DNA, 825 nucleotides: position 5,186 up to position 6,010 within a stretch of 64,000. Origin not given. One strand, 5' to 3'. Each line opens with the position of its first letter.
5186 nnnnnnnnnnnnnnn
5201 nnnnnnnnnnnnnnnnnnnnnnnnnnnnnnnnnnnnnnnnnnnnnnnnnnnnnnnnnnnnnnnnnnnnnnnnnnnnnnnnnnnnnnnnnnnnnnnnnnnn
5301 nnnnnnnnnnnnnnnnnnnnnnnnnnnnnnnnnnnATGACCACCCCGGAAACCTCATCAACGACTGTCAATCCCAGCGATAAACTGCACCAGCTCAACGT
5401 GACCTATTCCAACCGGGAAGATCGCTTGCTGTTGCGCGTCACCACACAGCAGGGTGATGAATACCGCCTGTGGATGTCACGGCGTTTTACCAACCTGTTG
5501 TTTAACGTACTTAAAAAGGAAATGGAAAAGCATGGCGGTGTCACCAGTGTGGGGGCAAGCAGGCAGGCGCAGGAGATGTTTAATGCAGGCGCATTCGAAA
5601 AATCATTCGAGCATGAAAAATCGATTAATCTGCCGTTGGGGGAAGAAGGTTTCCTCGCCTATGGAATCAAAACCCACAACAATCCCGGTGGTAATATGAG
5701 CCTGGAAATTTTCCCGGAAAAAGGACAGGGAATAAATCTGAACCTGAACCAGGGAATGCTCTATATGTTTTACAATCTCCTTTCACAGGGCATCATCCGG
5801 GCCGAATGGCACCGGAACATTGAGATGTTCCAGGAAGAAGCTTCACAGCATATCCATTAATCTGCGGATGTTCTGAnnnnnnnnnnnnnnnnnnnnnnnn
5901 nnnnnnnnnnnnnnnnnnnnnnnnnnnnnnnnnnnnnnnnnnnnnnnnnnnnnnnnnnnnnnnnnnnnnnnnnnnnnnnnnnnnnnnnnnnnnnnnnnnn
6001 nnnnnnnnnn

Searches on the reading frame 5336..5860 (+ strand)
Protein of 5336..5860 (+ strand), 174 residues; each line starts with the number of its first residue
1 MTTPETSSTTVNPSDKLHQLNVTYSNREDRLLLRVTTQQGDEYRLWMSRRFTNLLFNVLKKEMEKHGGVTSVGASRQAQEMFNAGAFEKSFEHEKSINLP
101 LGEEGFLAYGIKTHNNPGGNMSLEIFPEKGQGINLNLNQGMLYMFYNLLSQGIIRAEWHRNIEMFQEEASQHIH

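Call 3: search_protein_families(library=pfam, proteins=[window:5336-5860:+], max_evalue=0.01)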
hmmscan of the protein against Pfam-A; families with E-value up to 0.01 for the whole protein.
window:5336-5860:+ (174 aa): 0 families

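Call 4: search_protein_families(library=ncbifam, proteins=[window:5336-5860:+], max_evalue=0.01)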
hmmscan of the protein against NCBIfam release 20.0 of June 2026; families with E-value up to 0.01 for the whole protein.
window:5336-5860:+ (174 aa): 0 families

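Call 5: find_homologous_proteins(query=window:5336-5860:+)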
Query window:5336-5860:+ (174 aa): 27 proteins with E <= 0.001 among 38 candidates.
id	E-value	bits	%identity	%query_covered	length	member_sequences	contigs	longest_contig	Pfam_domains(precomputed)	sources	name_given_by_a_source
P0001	1.3e-111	388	100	100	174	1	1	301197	-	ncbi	-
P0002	1.3e-77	277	71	95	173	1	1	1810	-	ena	-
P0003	5.1e-67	243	65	93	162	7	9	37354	-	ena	-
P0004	2.2e-66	241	62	92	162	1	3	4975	-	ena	-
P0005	5.8e-66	239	63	93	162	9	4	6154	-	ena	-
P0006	1.1e-65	238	62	93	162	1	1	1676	-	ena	-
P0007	5.8e-63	230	67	93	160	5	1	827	-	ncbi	-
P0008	2.1e-62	228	58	94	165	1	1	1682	-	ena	-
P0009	1.7e-60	222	64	84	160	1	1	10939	-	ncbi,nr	ncbi:MAG: hypothetical protein HY356_08750 [Gammaproteobacteria bacterium]|nr:hypothetical protein [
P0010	3.4e-60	221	61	93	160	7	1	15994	-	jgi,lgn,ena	-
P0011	8.4e-58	213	60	93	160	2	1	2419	-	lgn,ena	-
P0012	2.0e-57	212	64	84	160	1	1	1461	-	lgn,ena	-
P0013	3.9e-57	211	63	83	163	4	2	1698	-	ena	-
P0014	5.8e-57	210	61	92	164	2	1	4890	-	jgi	jgi:hypothetical protein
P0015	1.3e-56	209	59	92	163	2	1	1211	-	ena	-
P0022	3.4e-51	191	54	94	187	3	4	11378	-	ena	-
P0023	6.4e-51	190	55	92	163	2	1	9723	-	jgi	jgi:hypothetical protein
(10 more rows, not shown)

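Call 6: search_protein_families(library=padloc, proteins=[window:5336-5860:+], max_evalue=0.01)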
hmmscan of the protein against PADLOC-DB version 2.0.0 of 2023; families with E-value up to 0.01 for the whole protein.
window:5336-5860:+ (174 aa): 0 families

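Call 8: find_encoding_contigs(protein=P0003, flank=8000, max_places=4)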
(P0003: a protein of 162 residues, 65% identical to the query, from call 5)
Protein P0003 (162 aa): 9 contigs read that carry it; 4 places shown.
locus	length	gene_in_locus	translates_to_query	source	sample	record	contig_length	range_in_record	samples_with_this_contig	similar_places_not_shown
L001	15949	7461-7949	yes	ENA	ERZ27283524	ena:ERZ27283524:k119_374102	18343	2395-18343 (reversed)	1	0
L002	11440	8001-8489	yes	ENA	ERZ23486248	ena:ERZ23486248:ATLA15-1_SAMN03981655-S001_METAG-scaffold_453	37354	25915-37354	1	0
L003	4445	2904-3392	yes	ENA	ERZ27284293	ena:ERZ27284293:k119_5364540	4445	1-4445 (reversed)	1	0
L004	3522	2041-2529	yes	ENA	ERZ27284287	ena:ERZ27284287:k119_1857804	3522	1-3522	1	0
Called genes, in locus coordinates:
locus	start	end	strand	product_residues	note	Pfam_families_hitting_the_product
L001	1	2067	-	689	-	?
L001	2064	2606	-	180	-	PF04011:LemA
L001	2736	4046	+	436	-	-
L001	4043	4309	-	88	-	PF00076:RRM_1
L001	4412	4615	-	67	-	PF00313:CSD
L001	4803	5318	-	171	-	-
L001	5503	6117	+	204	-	PF00596:Aldolase_II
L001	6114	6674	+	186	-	PF03079:ARD, PF07883:Cupin_2 (weak)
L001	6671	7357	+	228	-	PF00702:Hydrolase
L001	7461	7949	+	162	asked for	-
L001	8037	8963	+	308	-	PF08240:ADH_N, PF00107:ADH_zinc_N (faint)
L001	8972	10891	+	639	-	PF00069:Pkinase, PF07714:PK_Tyr_Ser-Thr, PF03109:ABC1, PF01636:APH (faint)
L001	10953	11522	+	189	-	PF00881:Nitroreductase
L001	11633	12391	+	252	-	PF05721:PhyH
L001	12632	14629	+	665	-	PF01578:Cytochrom_C_asm, PF16327:CcmF_C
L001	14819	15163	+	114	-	PF00578:AhpC-TSA, PF08534:Redoxin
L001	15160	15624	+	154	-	PF03918:CcmH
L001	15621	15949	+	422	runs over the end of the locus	PF23914:TPR_CcmH_CycH, PF23892:Ig_CycH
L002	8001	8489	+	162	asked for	-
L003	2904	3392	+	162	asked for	-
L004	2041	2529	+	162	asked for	-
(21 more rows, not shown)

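Call 9: find_encoding_contigs(protein=P0022, flank=8000, max_places=3)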
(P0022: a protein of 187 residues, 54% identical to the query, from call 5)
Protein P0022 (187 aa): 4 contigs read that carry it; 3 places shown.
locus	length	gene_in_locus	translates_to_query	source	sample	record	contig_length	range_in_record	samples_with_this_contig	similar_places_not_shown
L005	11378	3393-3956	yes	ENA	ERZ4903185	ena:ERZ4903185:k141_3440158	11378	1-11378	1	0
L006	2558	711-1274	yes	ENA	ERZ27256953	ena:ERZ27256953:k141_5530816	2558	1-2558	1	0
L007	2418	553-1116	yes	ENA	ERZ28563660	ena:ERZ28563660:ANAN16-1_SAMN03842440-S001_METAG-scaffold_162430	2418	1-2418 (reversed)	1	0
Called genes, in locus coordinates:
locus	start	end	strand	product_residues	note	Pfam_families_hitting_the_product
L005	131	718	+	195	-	PF01812:5-FTHF_cyc-lig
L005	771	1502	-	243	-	-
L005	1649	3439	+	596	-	PF01011:PQQ, PF13360:PQQ_2, PF13570:Beta-prop_ACSF4 (faint), PF01011:PQQ, PF13360:PQQ_2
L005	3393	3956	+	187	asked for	-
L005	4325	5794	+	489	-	PF00199:Catalase, PF06628:Catalase-rel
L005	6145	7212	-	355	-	PF04204:HTS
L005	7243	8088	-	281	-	-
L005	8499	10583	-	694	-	PF01138:RNase_PH, PF03725:RNase_PH_C, PF03726:PNPase, PF01138:RNase_PH, PF00013:KH_1, PF00575:S1, PF23459:S1_RRP5 (weak)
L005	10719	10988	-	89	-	PF00312:Ribosomal_S15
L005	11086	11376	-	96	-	?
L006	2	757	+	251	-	?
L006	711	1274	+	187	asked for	-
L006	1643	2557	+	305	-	?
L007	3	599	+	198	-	?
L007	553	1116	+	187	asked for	-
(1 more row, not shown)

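Call 10: find_encoding_contigs(protein=P0010, flank=8000, max_places=3)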
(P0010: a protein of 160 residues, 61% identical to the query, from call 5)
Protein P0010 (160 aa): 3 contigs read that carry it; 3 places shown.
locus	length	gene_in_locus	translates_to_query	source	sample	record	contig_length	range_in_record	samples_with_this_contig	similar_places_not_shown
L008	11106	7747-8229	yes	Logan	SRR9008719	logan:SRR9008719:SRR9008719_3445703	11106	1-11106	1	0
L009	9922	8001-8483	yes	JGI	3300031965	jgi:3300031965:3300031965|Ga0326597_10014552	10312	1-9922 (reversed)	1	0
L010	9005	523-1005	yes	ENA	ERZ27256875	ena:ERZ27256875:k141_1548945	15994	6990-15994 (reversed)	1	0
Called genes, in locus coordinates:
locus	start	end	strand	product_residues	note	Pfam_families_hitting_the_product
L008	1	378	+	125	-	?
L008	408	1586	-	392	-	PF11294:DUF3095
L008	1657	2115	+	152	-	PF08761:dUTPase_2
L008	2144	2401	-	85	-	-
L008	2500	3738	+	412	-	-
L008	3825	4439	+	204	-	PF00596:Aldolase_II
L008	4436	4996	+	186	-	PF03079:ARD, PF07883:Cupin_2 (weak)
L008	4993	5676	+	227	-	PF00702:Hydrolase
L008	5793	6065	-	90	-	PF00076:RRM_1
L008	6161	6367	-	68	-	PF00313:CSD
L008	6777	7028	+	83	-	-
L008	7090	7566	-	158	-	PF00190:Cupin_1, PF07883:Cupin_2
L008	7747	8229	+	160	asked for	-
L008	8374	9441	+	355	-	PF12697:Abhydrolase_6, PF00561:Abhydrolase_1, PF00975:Thioesterase (weak), PF12146:Hydrolase_4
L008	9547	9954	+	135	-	-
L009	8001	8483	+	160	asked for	-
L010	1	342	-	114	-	?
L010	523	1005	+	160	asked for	-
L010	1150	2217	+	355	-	PF12697:Abhydrolase_6, PF00561:Abhydrolase_1, PF00975:Thioesterase (weak), PF12146:Hydrolase_4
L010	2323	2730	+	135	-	-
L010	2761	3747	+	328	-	PF08240:ADH_N, PF00107:ADH_zinc_N (faint)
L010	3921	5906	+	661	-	PF00069:Pkinase, PF07714:PK_Tyr_Ser-Thr, PF03109:ABC1, PF01636:APH (faint)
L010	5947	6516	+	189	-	PF00881:Nitroreductase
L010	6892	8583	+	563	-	PF17201:Cache_3-Cache_2, PF17203:sCache_3_2, PF14827:dCache_3 (weak), PF17202:sCache_3_3, PF00672:HAMP (weak), PF00015:MCPsignal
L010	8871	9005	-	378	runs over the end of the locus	PF01266:DAO (faint), PF01494:FAD_binding_3 (faint), PF13450:NAD_binding_8 (weak)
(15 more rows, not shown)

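Call 11: find_encoding_contigs(protein=P0023, flank=8000, max_places=3)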
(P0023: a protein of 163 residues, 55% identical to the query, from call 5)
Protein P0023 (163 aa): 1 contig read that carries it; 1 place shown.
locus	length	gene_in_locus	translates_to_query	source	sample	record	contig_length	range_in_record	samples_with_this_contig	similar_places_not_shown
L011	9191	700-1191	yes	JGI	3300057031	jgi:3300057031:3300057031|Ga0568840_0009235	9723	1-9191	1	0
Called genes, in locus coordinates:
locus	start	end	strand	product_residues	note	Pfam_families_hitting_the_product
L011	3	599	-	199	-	?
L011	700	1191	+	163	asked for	-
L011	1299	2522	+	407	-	PF00990:GGDEF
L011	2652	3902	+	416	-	PF07992:Pyr_redox_2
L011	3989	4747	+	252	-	PF03372:Exo_endo_phos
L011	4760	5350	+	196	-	PF01066:CDP-OH_P_transf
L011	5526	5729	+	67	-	PF00313:CSD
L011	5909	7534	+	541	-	PF03092:BT1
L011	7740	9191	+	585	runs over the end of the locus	PF02493:MORN (faint), PF01650:Peptidase_C13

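Call 12: find_encoding_contigs(protein=P0009, flank=8000, max_places=3)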
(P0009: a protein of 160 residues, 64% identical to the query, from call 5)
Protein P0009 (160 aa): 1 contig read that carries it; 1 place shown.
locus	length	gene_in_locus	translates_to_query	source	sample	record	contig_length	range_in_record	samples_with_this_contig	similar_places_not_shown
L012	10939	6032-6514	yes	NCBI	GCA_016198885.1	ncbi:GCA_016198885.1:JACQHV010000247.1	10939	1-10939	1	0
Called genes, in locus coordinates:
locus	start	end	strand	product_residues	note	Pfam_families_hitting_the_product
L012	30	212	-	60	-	-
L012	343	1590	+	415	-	-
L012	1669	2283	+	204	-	PF00596:Aldolase_II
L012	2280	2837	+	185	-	PF03079:ARD, PF07883:Cupin_2 (weak)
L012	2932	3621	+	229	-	PF00702:Hydrolase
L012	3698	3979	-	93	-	PF00076:RRM_1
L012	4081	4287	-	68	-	PF00313:CSD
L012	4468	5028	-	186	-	PF00190:Cupin_1 (weak), PF07883:Cupin_2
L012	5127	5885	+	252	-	PF06167:Peptidase_M90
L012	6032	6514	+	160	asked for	-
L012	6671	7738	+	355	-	PF12697:Abhydrolase_6, PF00561:Abhydrolase_1, PF12146:Hydrolase_4 (weak)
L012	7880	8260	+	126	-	-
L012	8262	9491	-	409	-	PF02129:Peptidase_S15 (faint), PF00561:Abhydrolase_1, PF12146:Hydrolase_4, PF12697:Abhydrolase_6, PF20408:Abhydrolase_11 (faint), PF00326:Peptidase_S9 (weak), PF12740:PETase (faint), PF02566:OsmC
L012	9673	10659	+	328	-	PF08240:ADH_N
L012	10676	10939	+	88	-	?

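Call 16: find_encoding_contigs(protein=P0001, flank=10000, max_places=2)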
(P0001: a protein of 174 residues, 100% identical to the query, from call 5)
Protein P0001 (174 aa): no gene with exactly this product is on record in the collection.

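Call 24: predict_structure(alignment_id=A1)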
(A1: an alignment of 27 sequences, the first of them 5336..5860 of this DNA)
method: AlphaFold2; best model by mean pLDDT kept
length: 174 residues; sequences in the alignment: 27
mean_pLDDT: 81.3   pTM: 0.76
mean pLDDT of the five models: 81.3, 80.1, 76.7, 72.1, 72.0
residues with pLDDT >= 90: 79; 70-90: 54; 50-70: 29; < 50: 12
segments of 3 or more residues with pLDDT < 50: 12-14, 166-174
pLDDT, mean of each block of 10 residues (from residue 1): 56 62 92 89 94 95 91 83 70 74 93 87 94 90 92 88 53 34
secondary structure, 60 per line:
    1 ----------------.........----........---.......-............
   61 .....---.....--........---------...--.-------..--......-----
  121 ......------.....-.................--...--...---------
elements in order: E17-25 E30-37 E41-47 H49-65 H69-73 H76-83 E110-115 E121-126 E133-137 H139-155

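Call 31: search_protein_representatives(alignment_id=A1)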
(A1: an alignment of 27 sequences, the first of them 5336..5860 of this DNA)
Query: 27 sequences, 163 profile positions. Proteins with E-value up to 0.001 (for the whole library): 1153; up to 1e-10: 506; up to 1e-30: 20. The best 150 are listed.
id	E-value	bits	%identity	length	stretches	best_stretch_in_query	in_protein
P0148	2.0e-58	212.8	-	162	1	4-163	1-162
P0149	8.9e-56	204.1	-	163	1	4-163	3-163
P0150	1.7e-52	193.4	-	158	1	4-163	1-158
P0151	1.7e-49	183.7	-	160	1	5-163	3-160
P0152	6.1e-47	175.4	-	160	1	5-163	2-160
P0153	7.0e-45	168.7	-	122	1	4-122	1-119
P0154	2.6e-44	166.8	-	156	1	8-155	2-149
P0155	1.0e-42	161.6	-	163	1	4-162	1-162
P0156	5.7e-41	156.0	-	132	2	79-156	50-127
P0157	2.7e-40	153.8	-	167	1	4-157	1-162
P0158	3.5e-39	150.2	-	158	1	5-153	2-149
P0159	1.7e-38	148.0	-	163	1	9-154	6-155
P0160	8.7e-36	139.1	-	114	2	4-61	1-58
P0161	2.4e-35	137.7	-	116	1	48-163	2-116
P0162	3.8e-34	133.8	-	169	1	4-153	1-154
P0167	4.2e-31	123.9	-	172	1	4-150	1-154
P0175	9.2e-28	113.0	-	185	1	4-153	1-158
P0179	1.1e-25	106.2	-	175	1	4-152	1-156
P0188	2.5e-24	101.9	-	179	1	4-152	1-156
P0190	4.5e-24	101.0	-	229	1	7-153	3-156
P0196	1.8e-23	99.1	-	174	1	7-156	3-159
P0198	2.5e-23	98.6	-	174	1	7-159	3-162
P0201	3.8e-23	98.0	-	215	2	76-153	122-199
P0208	1.4e-22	96.1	-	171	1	4-153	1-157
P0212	9.3e-22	93.5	-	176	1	4-156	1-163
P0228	1.1e-20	90.0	-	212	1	7-156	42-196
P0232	2.1e-20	89.1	-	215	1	5-155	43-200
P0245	5.2e-20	87.8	-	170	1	8-155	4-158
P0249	7.1e-20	87.4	-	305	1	4-152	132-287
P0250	7.2e-20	87.4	-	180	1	6-152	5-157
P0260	1.8e-19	86.0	-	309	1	7-154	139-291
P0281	4.6e-19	84.7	-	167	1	7-156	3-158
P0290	9.9e-19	83.7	-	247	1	7-153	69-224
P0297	1.4e-18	83.1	-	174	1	7-156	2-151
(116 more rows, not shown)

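Call 46: search_solved_structures(query=A1, max_evalue=10)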
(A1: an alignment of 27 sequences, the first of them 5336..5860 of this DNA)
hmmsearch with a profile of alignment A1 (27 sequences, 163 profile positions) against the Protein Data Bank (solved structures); distinct sequences matched with E-value up to 10: 3.
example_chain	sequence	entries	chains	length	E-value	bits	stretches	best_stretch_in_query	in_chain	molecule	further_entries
8qpw_X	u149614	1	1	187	0.21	14.2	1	29-111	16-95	OmpX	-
4zdt_B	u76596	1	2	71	0.22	14.2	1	17-59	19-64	Structure-specific endonuclease subunit slx4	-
6vlx_A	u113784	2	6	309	0.81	12.4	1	42-95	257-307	Enoyl-[acyl-carrier-protein] reductase [NADH]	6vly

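Call 53: search_protein_families(library=pfam, proteins=[P0249, P0260, P0290, P0190, P0201, P0232, P0228, P0297, P0250, P0175], max_evalue=0.01)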
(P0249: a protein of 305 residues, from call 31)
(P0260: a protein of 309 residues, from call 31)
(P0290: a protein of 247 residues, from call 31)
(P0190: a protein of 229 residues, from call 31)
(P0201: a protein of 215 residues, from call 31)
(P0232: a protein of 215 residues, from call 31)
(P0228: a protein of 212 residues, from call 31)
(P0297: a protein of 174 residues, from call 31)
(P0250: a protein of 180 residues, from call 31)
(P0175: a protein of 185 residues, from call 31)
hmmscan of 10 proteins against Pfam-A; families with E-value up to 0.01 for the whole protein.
P0249 (305 aa): 0 families

P0260 (309 aa): 0 families

P0290 (247 aa): 0 families

P0190 (229 aa): 0 families

P0201 (215 aa): 0 families

P0232 (215 aa): 0 families

P0228 (212 aa): 0 families

P0297 (174 aa): 0 families

P0250 (180 aa): 0 families

P0175 (185 aa): 0 families

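Call 58: find_related_loci(query=A5, collection=metagenome_contigs, flank=8000)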
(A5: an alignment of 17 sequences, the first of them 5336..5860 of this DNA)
Query A5 (174 aa) in metagenome_contigs; peptide patterns used: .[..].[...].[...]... (x = any residue, [..] = any of these).
347 stretches matched a pattern; 294 encode a relative of the query (tblastn E <= 1e-3); the best 80 are kept; 80 distinct loci.
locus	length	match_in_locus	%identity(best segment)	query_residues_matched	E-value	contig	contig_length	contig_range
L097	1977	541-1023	63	14-174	4e-77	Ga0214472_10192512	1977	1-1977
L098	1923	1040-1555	62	5-174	3e-77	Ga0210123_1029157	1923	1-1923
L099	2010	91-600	61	5-174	5e-77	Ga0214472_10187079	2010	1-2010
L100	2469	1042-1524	65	14-174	6e-75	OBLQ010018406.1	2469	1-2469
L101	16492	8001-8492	60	11-174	4e-71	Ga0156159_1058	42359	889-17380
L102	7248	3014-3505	60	11-174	4e-71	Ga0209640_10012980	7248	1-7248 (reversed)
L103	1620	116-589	59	15-174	2e-65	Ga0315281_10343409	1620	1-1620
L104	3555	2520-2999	56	15-174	1e-62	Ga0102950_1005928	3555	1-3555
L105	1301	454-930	56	14-174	7e-66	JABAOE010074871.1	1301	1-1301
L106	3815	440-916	57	14-174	4e-62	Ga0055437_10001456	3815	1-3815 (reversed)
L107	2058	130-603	57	15-174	2e-63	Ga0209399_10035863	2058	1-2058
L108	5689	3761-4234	57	15-174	3e-62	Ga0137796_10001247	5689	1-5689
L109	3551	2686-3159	56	15-174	1e-58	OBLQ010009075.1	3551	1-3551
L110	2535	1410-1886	53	14-174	6e-58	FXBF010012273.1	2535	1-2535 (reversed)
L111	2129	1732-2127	60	5-136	4e-57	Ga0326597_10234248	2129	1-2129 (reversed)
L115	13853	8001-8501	59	8-174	1e-69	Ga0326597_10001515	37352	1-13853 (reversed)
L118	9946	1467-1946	48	12-174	5e-52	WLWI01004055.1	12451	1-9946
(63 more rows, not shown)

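Call 62: search_protein_families(library=pfam, alignment_id=A6, max_evalue=0.00001)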
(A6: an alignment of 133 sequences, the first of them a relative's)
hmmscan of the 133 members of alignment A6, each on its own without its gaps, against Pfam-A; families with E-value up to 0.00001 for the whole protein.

A. member 1, L097:2-253:- (84 aa): 0 families

B. families by the number of members that match (of 133 scanned): 52 families (the first 25 are shown)
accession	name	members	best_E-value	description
PF00034.26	Cytochrom_C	13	1.5e-24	Cytochrome c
PF13442.11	Cytochrome_CBB3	11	3e-18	Cytochrome C oxidase, cbb3-type, subunit III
PF00072.30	Response_reg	8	2.7e-27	Response regulator receiver domain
PF00694.25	Aconitase_C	7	2.8e-46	Aconitase C-terminal domain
PF00330.25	Aconitase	5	1.7e-171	Aconitase family (aconitate hydratase)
PF01925.25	TauE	5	3.3e-16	Sulfite exporter TauE/SafE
PF08240.17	ADH_N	4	1.6e-34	Alcohol dehydrogenase GroES-like domain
PF00702.32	Hydrolase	4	1.4e-11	haloacid dehalogenase-like hydrolase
PF01011.28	PQQ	3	9.6e-89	Glucose/ethanol/alcohol dehydrogenase, beta-propeller domain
PF24827.1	AstE_AspA_cat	3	9e-44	Succinylglutamate desuccinylase/Aspartoacylase catalytic domain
PF00990.26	GGDEF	3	4.7e-35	Diguanylate cyclase, GGDEF domain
PF00857.26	Isochorismatase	3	2.3e-32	Isochorismatase domain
PF13360.13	PQQ_2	3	1.7e-25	Outer membrane protein assembly factor BamB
PF00117.34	GATase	3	5.8e-22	Glutamine amidotransferase class-I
PF11911.13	DUF3429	3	1.4e-20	Protein of unknown function (DUF3429)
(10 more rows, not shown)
